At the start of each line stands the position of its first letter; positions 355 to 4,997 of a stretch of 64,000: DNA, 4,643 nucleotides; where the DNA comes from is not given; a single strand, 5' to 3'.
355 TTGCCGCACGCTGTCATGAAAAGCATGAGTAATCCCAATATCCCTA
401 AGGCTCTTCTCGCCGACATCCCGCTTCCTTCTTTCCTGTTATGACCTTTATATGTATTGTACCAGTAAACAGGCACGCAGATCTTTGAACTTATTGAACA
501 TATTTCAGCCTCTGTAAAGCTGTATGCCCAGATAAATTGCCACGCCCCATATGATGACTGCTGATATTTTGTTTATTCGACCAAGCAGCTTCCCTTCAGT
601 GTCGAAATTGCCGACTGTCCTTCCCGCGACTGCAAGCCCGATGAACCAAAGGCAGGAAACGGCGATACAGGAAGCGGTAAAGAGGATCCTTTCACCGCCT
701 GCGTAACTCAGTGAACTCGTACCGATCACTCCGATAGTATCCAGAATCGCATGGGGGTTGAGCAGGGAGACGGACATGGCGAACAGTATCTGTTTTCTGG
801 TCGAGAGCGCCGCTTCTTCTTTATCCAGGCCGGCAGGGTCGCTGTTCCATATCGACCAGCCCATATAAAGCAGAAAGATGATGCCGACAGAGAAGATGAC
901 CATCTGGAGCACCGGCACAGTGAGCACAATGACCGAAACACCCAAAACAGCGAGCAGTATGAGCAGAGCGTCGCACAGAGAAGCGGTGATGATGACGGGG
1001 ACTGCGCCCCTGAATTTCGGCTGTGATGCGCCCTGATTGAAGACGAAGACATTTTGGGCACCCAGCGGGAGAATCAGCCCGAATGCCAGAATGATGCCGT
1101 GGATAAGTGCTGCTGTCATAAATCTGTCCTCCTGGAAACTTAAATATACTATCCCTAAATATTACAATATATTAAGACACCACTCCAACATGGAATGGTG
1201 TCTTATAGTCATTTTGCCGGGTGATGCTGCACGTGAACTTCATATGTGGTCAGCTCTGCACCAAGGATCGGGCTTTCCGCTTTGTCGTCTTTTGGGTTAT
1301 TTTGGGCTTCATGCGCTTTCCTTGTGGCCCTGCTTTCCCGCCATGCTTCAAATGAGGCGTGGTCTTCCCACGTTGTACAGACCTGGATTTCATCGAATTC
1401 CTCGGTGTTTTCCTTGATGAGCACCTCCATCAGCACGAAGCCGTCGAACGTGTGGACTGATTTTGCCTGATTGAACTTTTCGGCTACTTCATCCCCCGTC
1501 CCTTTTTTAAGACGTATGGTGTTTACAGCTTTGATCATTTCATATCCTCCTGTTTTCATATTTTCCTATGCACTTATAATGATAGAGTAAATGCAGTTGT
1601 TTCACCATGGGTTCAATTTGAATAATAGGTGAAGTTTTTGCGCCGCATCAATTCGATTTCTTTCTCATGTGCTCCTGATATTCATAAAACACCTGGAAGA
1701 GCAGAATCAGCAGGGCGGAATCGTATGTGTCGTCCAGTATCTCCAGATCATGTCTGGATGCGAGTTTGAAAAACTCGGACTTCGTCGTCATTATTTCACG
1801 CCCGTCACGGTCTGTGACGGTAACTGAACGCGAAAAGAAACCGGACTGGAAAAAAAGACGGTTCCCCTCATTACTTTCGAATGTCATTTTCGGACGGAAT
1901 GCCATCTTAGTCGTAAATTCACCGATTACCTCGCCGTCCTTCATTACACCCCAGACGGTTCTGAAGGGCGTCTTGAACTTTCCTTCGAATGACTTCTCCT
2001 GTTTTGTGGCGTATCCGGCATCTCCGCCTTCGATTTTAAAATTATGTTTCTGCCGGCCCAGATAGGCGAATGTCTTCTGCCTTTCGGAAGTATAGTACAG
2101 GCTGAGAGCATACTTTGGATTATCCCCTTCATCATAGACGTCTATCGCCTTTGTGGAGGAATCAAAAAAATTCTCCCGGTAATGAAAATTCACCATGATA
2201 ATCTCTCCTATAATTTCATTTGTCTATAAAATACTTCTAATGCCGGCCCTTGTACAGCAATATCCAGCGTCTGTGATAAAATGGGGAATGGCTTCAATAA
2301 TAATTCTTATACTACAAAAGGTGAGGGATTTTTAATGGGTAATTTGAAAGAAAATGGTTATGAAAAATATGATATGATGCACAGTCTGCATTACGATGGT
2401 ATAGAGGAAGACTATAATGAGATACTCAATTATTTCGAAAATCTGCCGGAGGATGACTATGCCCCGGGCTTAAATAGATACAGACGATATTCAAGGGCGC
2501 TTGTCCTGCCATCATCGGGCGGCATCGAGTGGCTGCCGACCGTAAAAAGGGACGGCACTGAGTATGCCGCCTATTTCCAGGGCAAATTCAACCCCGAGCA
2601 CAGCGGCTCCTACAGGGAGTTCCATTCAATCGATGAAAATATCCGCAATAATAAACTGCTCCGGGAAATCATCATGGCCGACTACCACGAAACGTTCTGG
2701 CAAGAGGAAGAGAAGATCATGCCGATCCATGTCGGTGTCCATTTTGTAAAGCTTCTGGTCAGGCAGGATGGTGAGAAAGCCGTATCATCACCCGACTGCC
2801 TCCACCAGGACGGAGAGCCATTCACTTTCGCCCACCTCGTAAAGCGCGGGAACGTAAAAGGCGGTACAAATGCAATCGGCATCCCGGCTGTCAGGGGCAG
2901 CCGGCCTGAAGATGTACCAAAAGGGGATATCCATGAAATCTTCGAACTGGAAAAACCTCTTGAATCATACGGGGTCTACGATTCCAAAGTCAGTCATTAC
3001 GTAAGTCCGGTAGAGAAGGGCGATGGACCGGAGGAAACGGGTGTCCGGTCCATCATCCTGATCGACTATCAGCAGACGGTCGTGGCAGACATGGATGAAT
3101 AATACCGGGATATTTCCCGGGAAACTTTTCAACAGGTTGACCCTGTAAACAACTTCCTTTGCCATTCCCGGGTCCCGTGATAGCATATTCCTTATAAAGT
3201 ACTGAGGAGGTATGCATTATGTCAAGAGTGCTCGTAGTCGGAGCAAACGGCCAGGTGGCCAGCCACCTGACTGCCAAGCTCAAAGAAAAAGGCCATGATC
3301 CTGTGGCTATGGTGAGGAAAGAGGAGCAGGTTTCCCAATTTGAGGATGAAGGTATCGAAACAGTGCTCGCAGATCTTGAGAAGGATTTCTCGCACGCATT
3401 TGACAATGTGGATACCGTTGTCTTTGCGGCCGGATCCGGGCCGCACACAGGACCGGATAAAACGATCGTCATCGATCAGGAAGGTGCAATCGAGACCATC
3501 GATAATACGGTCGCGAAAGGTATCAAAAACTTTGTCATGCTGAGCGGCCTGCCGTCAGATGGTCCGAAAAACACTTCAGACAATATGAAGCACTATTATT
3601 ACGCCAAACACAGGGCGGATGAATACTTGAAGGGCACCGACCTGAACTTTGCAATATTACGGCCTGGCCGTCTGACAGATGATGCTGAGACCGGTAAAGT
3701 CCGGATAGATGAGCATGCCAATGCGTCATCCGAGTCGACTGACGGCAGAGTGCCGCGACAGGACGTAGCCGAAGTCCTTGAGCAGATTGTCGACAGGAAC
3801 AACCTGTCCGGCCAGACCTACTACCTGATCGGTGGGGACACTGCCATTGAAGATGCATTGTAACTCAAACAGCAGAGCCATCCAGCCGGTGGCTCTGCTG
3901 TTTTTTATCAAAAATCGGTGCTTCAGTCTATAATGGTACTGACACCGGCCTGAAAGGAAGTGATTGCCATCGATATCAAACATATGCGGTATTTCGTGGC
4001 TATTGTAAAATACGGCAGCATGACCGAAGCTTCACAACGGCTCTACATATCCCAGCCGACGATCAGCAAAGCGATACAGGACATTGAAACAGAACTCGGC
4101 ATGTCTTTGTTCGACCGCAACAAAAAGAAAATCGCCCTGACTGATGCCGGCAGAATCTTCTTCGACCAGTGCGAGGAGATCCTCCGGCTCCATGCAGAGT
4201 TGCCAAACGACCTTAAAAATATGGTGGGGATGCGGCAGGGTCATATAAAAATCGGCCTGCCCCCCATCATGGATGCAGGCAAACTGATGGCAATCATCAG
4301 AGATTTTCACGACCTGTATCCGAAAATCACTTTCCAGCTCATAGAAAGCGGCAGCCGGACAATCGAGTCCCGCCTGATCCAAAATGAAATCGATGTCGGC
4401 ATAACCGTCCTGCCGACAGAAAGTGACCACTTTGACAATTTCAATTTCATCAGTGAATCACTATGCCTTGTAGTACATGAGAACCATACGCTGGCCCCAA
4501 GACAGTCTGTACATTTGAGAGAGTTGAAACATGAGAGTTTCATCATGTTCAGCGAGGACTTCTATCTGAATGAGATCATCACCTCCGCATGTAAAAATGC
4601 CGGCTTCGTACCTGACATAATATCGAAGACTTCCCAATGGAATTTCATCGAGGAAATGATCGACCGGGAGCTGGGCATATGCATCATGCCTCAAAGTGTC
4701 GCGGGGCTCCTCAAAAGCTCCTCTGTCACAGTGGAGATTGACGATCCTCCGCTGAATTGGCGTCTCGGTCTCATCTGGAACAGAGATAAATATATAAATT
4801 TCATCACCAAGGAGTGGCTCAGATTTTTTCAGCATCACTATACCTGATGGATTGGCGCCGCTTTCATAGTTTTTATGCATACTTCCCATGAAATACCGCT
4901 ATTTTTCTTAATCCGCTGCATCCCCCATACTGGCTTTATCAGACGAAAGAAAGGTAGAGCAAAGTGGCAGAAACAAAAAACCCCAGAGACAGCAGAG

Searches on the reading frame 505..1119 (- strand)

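Call 56: search_protein_families(library=pfam, proteins=[window:505-1119:-], max_evalue=0.000001)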
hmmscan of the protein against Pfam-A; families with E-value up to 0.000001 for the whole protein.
window:505-1119:- (204 aa): 1 family
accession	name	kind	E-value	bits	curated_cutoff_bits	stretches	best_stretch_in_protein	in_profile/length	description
PF01810.24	LysE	-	2.1e-28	99.6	25.6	1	15-200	3-192/193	LysE type translocator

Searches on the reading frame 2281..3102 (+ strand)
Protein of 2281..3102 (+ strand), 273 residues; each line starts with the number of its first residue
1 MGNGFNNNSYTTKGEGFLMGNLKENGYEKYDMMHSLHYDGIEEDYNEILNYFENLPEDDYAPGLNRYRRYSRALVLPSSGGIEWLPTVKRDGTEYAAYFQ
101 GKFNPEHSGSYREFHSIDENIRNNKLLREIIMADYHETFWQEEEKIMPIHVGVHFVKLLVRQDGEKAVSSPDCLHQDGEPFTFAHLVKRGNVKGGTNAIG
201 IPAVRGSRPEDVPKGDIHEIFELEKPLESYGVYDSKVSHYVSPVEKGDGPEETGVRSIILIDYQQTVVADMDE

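Call 56: search_protein_families(library=pfam, proteins=[window:2281-3102:+], max_evalue=0.000001)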
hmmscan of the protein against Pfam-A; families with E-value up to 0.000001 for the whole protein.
window:2281-3102:+ (273 aa): 1 family
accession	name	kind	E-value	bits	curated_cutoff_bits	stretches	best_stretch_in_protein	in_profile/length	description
PF10014.15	2OG-Fe_Oxy_2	-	4.4e-30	105.2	23.1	1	51-261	3-191/192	2OG-Fe dioxygenase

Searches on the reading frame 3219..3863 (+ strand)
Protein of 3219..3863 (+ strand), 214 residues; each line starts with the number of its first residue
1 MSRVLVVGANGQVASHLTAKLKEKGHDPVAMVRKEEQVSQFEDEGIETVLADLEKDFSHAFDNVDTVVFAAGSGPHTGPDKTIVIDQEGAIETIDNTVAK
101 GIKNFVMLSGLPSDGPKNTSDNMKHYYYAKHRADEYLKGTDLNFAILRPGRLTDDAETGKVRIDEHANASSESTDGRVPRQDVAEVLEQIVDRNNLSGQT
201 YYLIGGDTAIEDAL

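Call 56: search_protein_families(library=pfam, proteins=[window:3219-3863:+], max_evalue=0.000001)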
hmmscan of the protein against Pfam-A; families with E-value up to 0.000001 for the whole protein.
window:3219-3863:+ (214 aa): 3 families
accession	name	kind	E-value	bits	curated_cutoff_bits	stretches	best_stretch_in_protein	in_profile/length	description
PF13460.12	NAD_binding_10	-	2.7e-42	145.2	27.2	1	8-192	1-182/184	NAD(P)H-binding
PF05368.20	NmrA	-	9.2e-11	42.3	27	1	2-145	3-146/298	NmrA-like family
PF01370.27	Epimerase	-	4.1e-10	39.9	20.9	1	4-150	1-170/240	NAD dependent epimerase/dehydratase family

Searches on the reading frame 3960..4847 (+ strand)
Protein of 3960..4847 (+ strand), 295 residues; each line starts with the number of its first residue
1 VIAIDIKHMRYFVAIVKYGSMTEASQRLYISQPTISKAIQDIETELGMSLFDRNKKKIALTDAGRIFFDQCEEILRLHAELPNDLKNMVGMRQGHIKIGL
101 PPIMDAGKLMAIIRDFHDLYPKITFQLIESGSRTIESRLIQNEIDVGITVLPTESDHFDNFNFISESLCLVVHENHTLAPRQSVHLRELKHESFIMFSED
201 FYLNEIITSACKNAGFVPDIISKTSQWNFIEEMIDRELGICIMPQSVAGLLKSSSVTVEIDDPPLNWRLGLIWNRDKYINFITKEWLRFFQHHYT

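Call 56: search_protein_families(library=pfam, proteins=[window:3960-4847:+], max_evalue=0.000001)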
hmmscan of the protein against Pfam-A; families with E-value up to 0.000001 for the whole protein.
window:3960-4847:+ (295 aa): 2 families
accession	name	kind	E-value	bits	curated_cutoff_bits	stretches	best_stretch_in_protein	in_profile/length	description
PF03466.25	LysR_substrate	-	7.6e-42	143.5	28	1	92-293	4-207/209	LysR substrate binding domain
PF00126.33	HTH_1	-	1.6e-21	76.5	26.6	1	6-65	1-60/60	Bacterial regulatory helix-turn-helix protein, lysR family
